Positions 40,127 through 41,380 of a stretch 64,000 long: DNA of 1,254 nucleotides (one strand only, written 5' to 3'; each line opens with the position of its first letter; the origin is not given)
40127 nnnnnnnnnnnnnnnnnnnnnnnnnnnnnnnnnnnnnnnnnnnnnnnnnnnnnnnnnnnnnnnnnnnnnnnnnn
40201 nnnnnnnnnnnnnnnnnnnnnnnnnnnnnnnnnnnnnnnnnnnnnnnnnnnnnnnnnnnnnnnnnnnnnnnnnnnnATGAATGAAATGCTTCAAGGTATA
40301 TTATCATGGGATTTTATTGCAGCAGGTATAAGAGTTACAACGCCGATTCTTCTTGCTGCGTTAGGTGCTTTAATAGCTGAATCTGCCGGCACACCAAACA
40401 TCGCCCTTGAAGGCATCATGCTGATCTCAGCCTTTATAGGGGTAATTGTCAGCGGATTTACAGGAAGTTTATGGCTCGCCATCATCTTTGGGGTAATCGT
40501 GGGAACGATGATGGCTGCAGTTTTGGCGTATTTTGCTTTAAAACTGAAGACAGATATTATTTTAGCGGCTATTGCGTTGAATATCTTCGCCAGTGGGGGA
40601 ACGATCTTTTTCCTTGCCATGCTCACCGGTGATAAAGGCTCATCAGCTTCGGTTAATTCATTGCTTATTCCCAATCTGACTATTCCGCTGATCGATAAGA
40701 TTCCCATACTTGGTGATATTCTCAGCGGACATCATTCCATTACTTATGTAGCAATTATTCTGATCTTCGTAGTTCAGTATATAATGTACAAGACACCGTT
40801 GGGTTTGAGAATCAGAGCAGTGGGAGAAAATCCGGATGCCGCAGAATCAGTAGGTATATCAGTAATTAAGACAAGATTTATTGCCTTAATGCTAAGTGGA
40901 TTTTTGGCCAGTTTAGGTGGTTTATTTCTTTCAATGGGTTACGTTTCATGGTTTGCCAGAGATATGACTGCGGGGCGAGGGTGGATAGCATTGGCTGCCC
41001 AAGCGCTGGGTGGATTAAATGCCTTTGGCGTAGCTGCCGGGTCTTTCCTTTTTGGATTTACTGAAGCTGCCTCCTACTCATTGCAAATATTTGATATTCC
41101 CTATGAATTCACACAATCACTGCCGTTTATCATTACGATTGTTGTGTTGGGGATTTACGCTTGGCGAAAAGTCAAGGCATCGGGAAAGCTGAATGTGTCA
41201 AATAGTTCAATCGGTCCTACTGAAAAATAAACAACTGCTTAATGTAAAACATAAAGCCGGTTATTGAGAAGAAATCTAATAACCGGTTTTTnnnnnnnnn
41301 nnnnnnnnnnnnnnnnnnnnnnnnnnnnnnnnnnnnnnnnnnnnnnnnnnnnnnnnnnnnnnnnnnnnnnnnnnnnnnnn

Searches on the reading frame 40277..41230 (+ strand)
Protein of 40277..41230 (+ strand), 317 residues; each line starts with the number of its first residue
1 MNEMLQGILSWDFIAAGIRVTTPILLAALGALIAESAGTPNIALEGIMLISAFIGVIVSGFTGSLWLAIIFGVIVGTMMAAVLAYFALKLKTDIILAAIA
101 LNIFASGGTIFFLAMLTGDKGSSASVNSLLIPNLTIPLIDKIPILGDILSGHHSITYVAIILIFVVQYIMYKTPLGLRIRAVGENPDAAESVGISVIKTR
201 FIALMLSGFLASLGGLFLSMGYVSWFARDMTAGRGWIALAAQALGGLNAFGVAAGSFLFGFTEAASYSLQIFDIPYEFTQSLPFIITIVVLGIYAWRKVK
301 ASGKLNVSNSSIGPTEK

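Call 17: search_protein_families(library=pfam, proteins=[window:40277-41230:+], max_evalue=0.00001)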
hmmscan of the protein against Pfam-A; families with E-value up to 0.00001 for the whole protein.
window:40277-41230:+ (317 aa): 1 family
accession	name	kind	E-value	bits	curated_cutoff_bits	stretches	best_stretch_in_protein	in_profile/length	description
PF02653.21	BPD_transp_2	-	1.1e-42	146.5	26.8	1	14-291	2-269/269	Branched-chain amino acid transport system / permease component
